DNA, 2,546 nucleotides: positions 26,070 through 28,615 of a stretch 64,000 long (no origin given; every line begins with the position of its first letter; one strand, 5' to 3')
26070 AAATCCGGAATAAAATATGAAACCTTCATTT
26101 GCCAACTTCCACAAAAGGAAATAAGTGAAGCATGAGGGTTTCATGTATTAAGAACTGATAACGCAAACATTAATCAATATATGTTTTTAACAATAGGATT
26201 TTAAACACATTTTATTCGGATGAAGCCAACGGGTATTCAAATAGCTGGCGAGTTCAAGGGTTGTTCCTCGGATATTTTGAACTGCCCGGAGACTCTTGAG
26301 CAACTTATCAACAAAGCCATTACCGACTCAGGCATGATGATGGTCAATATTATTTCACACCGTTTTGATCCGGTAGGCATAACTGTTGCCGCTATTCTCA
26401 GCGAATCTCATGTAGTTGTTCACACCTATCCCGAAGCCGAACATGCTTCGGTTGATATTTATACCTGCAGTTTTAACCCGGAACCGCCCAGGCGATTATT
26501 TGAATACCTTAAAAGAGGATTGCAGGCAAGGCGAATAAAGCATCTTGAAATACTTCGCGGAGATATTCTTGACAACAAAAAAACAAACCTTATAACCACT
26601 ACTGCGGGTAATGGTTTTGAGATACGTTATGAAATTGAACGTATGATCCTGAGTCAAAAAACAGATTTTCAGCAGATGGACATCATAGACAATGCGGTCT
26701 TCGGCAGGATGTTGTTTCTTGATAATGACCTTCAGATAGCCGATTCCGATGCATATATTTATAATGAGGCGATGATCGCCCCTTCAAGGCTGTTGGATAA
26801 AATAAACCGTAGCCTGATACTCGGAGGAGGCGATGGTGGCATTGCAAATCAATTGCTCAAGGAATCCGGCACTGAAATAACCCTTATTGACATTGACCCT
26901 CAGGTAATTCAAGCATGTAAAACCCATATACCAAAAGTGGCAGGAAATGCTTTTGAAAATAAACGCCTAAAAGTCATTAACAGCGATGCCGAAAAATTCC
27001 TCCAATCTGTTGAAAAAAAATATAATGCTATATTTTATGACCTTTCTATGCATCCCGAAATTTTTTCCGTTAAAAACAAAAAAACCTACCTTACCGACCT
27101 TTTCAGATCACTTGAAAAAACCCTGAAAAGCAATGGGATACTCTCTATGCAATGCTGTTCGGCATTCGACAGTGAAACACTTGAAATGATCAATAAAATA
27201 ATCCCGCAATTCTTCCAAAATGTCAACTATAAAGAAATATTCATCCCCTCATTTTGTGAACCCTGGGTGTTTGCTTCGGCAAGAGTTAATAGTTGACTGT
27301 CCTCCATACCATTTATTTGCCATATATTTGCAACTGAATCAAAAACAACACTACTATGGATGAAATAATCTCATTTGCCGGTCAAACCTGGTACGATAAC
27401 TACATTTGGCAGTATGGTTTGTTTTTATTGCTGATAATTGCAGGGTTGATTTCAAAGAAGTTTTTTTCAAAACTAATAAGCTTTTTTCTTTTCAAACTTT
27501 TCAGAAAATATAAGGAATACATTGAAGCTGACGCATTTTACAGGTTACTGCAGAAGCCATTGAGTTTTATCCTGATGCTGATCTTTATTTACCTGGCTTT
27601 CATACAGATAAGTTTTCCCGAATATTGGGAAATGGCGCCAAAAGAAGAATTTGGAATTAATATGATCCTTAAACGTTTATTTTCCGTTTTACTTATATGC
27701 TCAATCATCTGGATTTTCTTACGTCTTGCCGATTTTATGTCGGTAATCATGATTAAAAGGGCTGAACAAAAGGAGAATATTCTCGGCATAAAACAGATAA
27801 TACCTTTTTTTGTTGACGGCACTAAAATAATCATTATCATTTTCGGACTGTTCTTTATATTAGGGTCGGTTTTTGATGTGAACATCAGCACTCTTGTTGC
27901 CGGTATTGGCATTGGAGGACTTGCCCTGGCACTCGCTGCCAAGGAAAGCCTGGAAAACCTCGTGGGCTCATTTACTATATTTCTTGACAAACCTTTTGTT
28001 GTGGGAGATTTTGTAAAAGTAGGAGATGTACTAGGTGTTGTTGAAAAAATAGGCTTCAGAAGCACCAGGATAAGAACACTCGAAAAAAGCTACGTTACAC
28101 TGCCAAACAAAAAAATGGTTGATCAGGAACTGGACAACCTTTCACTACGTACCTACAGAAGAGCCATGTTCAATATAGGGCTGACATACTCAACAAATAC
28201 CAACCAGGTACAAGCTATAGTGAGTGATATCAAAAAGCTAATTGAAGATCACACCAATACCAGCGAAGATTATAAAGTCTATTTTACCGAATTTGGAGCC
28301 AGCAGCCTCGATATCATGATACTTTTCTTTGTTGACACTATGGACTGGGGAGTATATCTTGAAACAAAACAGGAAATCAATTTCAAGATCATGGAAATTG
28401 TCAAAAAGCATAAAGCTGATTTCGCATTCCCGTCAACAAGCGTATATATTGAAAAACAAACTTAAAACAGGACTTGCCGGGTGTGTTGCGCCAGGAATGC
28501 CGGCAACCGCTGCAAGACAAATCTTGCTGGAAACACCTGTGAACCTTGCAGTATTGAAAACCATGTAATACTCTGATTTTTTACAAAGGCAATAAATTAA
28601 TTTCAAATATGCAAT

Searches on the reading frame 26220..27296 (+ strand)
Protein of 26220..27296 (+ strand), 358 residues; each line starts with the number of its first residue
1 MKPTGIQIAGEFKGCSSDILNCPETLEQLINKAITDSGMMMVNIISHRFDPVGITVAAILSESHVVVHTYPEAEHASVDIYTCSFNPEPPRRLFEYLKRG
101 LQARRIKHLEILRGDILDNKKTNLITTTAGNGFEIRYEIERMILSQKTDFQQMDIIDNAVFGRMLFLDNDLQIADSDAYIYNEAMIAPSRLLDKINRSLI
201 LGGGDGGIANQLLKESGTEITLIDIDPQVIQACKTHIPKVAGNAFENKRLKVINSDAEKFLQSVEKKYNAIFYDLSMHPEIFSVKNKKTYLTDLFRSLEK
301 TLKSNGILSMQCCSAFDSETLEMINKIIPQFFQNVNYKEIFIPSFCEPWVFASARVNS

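Call 12: search_protein_families(library=pfam, proteins=[window:26220-27296:+], max_evalue=0.01)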
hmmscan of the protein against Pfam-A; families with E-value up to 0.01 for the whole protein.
window:26220-27296:+ (358 aa): 9 families
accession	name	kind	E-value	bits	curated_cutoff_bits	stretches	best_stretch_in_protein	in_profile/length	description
PF01564.23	Spermine_synth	-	2.3e-28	99.4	22.9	1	195-351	19-172/186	Spermine/spermidine synthase domain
PF02675.21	AdoMet_dc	-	3.2e-28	98.6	25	1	9-114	3-107/107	S-adenosylmethionine decarboxylase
PF17284.7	Spermine_synt_N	-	4e-10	39.9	22.1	1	128-173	6-51/53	Spermidine synthase tetramerisation domain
PF13847.12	Methyltransf_31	-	1.9e-08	34.6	27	1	201-316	10-114/145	Methyltransferase domain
PF08242.18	Methyltransf_12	-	2.2e-06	28.7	30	1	199-308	1-98/98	Methyltransferase domain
PF13649.12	Methyltransf_25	-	1.1e-05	26.5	27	1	201-299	4-94/97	Methyltransferase domain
PF05430.17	Methyltransf_30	-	0.00047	20.5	22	1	246-316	29-94/124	S-adenosyl-L-methionine-dependent methyltransferase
PF08241.18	Methyltransf_11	-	0.00063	20.8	21.2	1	201-308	3-93/95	Methyltransferase domain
PF02737.24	3HCDH_N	-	0.0027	18.1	22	1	207-310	13-112/180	3-hydroxyacyl-CoA dehydrogenase, NAD binding domain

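Call 13: search_protein_families(library=ncbifam, proteins=[window:26220-27296:+], max_evalue=0.01)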
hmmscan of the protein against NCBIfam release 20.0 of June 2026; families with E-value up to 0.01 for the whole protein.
window:26220-27296:+ (358 aa): 10 families
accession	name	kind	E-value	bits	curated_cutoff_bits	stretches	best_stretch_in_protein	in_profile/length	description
NF002010.0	PRK00811.1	equivalog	1.1e-42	146.3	260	1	121-355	4-238/287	polyamine aminopropyltransferase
TIGR00417.1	speE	equivalog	1.3e-36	126.2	249.55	1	130-346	7-221/271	spermidine synthase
NF002956.0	PRK03612.1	equivalog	1.2e-33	116.4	472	1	140-347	241-453/522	polyamine aminopropyltransferase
TIGR03330.1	SAM_DCase_Bsu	equivalog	5.4e-28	97.6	75.65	1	4-114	3-112/112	adenosylmethionine decarboxylase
NF002435.0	PRK01581.1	equivalog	2.7e-21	76.1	537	1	142-353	99-310/374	polyamine aminopropyltransferase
NF003380.0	PRK04457.1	equivalog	1.8e-09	37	304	1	181-335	56-202/265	polyamine aminopropyltransferase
NF037959.1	MFS_SpdSyn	subfamily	1.8e-05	23.7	40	1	186-334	267-408/480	fused MFS/spermidine synthase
TIGR01350.1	lipoamide_DH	equivalog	0.00049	18.9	408.8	1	196-274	171-247/461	dihydrolipoyl dehydrogenase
NF008264.0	PRK11036.1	equivalog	0.0031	17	366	1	199-328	49-162/261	tRNA uridine 5-oxyacetic acid(34) methyltransferase CmoM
TIGR00537.1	hemK_rel_arch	hypoth_equivalog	0.0091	15.7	87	0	196-274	21-89/179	HemK2/MTQ2 family protein methyltransferase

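Call 15: find_encoding_contigs(protein=window:26220-27296:+, flank=3000, max_places=6)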
Protein window:26220-27296:+ (358 aa): 2 contigs read that carry it; 2 places shown.
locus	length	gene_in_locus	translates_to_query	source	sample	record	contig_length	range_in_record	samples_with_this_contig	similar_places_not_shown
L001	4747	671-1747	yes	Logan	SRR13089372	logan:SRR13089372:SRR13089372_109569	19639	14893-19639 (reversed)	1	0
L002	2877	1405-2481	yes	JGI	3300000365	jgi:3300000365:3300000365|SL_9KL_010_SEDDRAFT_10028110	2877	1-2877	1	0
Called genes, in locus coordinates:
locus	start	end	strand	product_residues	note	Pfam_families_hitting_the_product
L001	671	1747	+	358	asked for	PF02675:AdoMet_dc, PF13649:Methyltransf_25 (faint), PF17284:Spermine_synt_N, PF01564:Spermine_synth, PF08242:Methyltransf_12 (weak), PF13847:Methyltransf_31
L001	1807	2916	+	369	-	PF21088:MS_channel_1st (weak), PF00924:MS_channel_2nd, PF21082:MS_channel_3rd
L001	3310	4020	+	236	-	PF01618:MotA_ExbB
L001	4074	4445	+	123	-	PF02472:ExbD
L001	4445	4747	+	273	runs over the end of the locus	-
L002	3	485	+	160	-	?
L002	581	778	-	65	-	PF00313:CSD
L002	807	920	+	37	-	-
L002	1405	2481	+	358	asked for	PF02675:AdoMet_dc, PF13649:Methyltransf_25 (faint), PF17284:Spermine_synt_N, PF01564:Spermine_synth, PF08242:Methyltransf_12 (weak), PF13847:Methyltransf_31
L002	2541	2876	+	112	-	?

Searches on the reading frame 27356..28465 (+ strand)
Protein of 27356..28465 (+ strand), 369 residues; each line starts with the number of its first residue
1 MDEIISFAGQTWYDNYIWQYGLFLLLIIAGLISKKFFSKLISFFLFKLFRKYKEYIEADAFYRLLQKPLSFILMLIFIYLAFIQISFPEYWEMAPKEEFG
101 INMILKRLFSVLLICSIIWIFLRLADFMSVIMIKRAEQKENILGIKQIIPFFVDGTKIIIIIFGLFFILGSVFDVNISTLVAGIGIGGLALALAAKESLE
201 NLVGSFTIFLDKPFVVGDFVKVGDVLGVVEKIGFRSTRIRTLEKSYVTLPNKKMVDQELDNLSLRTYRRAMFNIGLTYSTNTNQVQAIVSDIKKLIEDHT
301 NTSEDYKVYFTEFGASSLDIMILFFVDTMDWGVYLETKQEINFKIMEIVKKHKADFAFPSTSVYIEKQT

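Call 12: search_protein_families(library=pfam, proteins=[window:27356-28465:+], max_evalue=0.01)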
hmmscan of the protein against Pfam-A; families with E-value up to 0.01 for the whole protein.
window:27356-28465:+ (369 aa): 4 families
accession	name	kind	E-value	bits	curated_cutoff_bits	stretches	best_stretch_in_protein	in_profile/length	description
PF00924.24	MS_channel_2nd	-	1.2e-20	73.8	20.2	1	198-263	2-67/68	Mechanosensitive ion channel, beta-domain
PF21082.3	MS_channel_3rd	-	1.8e-16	60.7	21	1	272-355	3-87/88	Mechanosensitive ion channel MscS, C-terminal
PF21088.3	MS_channel_1st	-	1.9e-05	25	23.1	1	156-196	3-42/42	Mechanosensitive ion channel, transmembrane helices 2/3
PF24956.1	Msl2-3_C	-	0.004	17.8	29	1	281-349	13-86/87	Mechanosensitive ion channel protein 2/3 C-terminal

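Call 13: search_protein_families(library=ncbifam, proteins=[window:27356-28465:+], max_evalue=0.01)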
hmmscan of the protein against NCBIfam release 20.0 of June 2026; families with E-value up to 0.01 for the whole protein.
window:27356-28465:+ (369 aa): 7 families
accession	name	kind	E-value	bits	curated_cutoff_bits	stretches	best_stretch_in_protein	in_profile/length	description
NF047602.1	MscsSHelicob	equivalog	2.2e-24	86.3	400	1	109-358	11-251/260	small-conductance mechanosensitive channel MscS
NF007662.0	PRK10334.1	subfamily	1.9e-23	83.1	321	1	151-351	68-259/286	small-conductance mechanosensitive channel MscS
NF047601.1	MscSThanab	equivalog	3.3e-20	72.7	500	1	104-367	17-278/280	small-conductance mechanosensitive channel MscS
NF008438.0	PRK11281.1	equivalog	4.1e-19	67.9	991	1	176-368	904-1091/1113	mechanosensitive channel MscK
NF008180.0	PRK10929.1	equivalog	3.2e-11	41.8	809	1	171-366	893-1086/1109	miniconductance mechanosensitive channel MscM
NF008542.0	PRK11465.1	equivalog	3.3e-08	32.2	596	1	106-251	468-611/741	mechanosensitive channel protein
NF052568.1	PolamExpPaeASal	equivalog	0.0028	16.6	500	1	18-176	61-208/424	polyamine export protein PaeA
